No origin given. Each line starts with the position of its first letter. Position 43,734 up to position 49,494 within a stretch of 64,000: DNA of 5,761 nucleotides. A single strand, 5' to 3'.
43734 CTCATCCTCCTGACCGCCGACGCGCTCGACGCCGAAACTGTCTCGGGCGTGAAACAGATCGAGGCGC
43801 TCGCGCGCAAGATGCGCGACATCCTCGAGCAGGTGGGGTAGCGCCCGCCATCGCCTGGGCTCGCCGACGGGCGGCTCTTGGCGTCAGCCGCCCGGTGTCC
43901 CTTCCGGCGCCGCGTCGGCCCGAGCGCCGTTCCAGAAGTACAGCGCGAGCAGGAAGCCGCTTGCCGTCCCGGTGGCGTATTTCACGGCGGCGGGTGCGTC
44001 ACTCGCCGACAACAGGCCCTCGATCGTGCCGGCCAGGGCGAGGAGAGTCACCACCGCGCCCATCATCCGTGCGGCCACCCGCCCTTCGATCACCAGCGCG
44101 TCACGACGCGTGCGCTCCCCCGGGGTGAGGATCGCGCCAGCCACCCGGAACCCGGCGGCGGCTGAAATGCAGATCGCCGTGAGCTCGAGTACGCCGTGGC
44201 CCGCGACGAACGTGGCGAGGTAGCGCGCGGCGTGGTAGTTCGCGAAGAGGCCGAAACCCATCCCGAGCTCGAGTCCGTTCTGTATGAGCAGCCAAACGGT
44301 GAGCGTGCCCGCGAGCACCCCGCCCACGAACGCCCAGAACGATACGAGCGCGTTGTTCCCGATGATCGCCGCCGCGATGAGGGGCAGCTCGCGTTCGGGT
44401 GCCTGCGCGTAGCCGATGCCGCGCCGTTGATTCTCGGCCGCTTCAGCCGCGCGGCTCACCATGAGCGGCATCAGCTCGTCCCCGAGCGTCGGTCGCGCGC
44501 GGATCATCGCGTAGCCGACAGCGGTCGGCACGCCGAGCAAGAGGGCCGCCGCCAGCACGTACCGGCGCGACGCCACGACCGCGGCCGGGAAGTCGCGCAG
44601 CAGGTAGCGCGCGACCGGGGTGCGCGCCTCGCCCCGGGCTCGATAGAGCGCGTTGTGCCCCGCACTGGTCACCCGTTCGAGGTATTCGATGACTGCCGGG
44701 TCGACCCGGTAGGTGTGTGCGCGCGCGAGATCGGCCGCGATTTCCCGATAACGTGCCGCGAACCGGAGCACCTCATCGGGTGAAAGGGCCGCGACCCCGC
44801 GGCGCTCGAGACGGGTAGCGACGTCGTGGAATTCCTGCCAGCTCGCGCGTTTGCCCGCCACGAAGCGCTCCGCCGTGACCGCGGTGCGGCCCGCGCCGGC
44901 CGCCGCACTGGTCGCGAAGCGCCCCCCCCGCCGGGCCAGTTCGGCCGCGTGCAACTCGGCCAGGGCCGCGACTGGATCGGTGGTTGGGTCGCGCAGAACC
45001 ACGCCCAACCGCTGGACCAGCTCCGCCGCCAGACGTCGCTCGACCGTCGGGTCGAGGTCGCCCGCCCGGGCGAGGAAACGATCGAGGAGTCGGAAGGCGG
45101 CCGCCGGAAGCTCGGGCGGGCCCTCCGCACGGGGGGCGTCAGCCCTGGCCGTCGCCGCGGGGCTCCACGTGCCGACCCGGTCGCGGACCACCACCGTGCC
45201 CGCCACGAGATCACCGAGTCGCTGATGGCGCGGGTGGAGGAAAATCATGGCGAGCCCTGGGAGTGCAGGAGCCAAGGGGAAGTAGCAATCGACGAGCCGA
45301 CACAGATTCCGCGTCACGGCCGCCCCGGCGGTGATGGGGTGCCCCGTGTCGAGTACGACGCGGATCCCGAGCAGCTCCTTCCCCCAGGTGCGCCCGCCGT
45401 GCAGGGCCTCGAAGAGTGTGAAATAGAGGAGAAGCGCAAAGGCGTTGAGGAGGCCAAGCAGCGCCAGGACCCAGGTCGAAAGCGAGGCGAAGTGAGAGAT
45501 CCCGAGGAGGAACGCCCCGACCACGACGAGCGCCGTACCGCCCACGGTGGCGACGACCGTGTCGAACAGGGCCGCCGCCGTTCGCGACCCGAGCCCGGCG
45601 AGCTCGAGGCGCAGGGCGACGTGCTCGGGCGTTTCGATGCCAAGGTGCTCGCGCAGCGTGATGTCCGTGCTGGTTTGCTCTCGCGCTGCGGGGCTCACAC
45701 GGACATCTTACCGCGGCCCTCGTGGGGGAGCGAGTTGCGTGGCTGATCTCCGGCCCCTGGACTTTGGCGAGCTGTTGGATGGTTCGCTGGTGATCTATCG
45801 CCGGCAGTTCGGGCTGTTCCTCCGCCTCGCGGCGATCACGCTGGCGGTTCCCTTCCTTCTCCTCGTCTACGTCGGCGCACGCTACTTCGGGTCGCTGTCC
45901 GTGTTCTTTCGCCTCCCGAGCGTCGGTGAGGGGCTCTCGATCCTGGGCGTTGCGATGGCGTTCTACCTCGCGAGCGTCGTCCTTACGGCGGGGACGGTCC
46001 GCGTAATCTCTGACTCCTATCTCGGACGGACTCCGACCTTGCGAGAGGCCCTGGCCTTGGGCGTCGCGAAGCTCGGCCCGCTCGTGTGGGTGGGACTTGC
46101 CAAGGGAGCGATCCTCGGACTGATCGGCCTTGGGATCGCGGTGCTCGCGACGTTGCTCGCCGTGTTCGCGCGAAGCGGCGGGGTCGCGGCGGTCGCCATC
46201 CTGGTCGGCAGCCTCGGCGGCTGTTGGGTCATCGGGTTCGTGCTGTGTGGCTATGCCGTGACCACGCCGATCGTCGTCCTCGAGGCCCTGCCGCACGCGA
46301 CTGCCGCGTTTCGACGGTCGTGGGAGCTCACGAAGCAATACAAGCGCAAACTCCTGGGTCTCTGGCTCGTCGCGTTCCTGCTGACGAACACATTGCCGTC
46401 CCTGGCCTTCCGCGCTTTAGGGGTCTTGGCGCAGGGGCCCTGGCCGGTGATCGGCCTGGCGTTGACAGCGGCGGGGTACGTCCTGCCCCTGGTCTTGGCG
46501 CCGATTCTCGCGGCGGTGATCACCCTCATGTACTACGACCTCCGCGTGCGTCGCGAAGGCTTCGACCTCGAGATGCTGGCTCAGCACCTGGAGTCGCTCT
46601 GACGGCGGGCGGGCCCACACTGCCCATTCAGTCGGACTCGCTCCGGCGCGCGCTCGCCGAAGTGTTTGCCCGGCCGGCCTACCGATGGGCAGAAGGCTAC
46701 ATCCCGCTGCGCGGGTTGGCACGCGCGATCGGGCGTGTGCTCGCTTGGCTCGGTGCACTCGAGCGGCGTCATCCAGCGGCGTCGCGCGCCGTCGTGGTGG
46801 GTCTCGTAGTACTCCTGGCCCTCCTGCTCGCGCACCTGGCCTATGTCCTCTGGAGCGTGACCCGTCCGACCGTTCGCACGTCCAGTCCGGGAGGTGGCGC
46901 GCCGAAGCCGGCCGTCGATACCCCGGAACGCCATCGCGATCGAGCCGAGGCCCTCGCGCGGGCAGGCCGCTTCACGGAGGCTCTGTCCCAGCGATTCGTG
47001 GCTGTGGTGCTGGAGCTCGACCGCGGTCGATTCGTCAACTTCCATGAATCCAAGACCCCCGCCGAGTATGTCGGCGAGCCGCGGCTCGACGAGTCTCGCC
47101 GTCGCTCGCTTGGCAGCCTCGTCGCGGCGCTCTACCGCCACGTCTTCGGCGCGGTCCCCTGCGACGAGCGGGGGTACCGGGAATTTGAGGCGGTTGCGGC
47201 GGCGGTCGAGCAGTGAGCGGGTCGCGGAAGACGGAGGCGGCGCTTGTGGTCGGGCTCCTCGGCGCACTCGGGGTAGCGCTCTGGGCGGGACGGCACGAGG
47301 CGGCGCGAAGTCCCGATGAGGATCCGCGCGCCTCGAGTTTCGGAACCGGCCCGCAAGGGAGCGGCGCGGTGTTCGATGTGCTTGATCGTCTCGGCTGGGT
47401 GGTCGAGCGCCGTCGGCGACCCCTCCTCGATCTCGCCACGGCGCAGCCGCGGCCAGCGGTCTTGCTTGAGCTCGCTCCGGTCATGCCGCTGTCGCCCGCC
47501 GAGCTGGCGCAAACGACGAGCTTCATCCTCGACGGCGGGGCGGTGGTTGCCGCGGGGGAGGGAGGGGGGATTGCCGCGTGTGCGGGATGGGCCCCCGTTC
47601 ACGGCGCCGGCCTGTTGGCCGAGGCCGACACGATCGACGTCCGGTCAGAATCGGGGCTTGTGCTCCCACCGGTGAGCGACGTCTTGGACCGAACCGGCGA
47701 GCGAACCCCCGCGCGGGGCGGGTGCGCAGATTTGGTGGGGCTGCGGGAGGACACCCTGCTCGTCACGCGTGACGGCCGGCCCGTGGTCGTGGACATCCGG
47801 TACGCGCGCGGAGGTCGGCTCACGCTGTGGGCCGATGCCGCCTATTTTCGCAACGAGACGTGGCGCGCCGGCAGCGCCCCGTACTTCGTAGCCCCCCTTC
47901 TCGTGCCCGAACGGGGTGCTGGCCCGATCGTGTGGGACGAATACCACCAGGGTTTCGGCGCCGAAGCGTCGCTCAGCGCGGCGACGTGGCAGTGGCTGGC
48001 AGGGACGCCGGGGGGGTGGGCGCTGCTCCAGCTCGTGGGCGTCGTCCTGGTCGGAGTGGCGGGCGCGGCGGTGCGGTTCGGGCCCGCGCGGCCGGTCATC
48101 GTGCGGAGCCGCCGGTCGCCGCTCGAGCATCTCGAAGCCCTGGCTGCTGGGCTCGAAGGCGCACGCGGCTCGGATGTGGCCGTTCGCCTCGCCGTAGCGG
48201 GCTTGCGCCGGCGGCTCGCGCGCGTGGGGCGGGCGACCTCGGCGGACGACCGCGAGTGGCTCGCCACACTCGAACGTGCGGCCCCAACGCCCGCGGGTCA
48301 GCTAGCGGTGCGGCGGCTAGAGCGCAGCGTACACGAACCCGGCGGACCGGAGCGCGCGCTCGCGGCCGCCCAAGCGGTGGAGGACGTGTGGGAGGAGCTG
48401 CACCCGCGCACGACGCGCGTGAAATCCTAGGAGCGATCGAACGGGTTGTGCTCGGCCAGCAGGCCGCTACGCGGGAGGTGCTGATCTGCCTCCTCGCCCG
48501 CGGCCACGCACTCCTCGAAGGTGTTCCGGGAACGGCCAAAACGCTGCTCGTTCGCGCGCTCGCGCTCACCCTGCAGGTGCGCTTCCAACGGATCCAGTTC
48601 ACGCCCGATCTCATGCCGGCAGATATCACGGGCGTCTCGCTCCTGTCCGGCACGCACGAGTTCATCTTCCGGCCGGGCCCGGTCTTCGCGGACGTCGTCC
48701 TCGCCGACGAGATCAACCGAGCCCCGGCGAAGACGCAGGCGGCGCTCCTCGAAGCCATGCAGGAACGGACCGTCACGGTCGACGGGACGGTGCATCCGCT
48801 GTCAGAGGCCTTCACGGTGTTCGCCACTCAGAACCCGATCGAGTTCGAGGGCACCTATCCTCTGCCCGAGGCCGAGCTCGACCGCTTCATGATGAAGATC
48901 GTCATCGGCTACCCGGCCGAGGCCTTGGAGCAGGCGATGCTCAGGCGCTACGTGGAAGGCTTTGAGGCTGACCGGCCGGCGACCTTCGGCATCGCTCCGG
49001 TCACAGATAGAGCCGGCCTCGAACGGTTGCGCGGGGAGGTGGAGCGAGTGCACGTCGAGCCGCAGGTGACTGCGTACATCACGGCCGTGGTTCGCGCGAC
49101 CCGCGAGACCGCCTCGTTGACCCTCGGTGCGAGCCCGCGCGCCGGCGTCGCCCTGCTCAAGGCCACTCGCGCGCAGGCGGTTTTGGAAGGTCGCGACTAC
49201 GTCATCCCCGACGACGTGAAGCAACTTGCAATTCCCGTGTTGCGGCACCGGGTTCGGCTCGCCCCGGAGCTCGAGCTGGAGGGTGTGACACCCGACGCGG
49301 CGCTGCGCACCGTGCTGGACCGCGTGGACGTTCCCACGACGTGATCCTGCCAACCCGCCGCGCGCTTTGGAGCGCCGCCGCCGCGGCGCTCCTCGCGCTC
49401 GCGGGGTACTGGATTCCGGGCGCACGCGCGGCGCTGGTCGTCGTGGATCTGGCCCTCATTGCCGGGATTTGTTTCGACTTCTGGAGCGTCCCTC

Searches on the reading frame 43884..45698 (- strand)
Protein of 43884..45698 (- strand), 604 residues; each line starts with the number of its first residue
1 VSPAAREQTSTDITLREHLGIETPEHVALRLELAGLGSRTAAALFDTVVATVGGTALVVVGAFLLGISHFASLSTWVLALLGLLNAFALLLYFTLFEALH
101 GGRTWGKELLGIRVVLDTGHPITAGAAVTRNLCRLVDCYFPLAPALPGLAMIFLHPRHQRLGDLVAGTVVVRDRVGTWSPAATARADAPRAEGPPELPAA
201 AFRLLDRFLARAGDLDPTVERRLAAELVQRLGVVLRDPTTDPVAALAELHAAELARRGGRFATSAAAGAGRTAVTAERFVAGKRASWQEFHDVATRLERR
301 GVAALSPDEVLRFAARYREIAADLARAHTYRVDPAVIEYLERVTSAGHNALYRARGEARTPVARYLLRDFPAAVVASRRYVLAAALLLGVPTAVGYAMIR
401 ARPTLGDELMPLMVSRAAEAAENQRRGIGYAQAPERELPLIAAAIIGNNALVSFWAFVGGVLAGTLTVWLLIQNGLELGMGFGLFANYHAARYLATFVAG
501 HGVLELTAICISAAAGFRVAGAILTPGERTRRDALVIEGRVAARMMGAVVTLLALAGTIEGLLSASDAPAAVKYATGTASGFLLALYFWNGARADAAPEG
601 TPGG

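Call 89: search_protein_families(library=pfam, proteins=[window:43884-45698:-], max_evalue=0.0001)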
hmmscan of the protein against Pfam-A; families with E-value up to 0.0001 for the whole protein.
window:43884-45698:- (604 aa): 2 families
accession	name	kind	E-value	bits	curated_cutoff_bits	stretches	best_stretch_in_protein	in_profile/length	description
PF01944.22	SpoIIM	-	5.4e-25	88.7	26.9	1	385-564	2-162/163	Stage II sporulation protein M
PF06271.18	RDD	-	1.2e-18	68.2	24.1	1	33-167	1-137/137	RDD family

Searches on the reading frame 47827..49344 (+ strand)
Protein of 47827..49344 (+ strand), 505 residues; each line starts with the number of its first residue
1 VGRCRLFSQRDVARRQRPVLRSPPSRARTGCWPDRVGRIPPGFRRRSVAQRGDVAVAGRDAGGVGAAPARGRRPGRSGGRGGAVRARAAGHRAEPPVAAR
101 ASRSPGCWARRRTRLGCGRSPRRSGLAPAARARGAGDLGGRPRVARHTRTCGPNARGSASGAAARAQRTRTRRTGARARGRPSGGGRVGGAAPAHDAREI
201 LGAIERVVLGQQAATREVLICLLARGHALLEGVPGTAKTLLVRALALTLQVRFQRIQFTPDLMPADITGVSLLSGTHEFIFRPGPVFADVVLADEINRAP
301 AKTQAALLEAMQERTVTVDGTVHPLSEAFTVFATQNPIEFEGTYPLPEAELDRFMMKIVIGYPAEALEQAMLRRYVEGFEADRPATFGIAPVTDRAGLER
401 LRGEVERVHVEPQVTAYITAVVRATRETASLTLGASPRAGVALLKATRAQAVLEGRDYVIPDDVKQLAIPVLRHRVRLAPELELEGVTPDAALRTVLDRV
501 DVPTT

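Call 6: search_protein_families(library=pfam, proteins=[window:47827-49344:+], max_evalue=0.01)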
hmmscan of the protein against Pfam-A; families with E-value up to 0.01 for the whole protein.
window:47827-49344:+ (505 aa): 7 families
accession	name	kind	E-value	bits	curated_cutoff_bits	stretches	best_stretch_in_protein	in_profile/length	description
PF07726.17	AAA_3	-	1.3e-59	200.2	27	1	227-356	1-131/131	ATPase family associated with various cellular activities (AAA)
PF17863.7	AAA_lid_2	-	3.4e-23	81.6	22.7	1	423-494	1-72/74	AAA lid domain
PF07728.20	AAA_5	-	1.4e-13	51.5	22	1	228-354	2-139/139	AAA domain (dynein-related subfamily)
PF20030.5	bpMoxR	-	1.8e-08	34.1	27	1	198-371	4-177/205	MoxR domain in the MoxR-vWA-beta-propeller ternary systems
PF00004.35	AAA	-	2.3e-05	25.3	21.2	1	229-338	2-112/131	ATPase family associated with various cellular activities (AAA)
PF00493.29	MCM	-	0.0009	18.8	23.3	1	219-339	51-175/224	MCM P-loop domain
PF01078.27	Mg_chelatase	-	0.0083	16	20.3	0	208-248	5-45/207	Magnesium chelatase, subunit ChlI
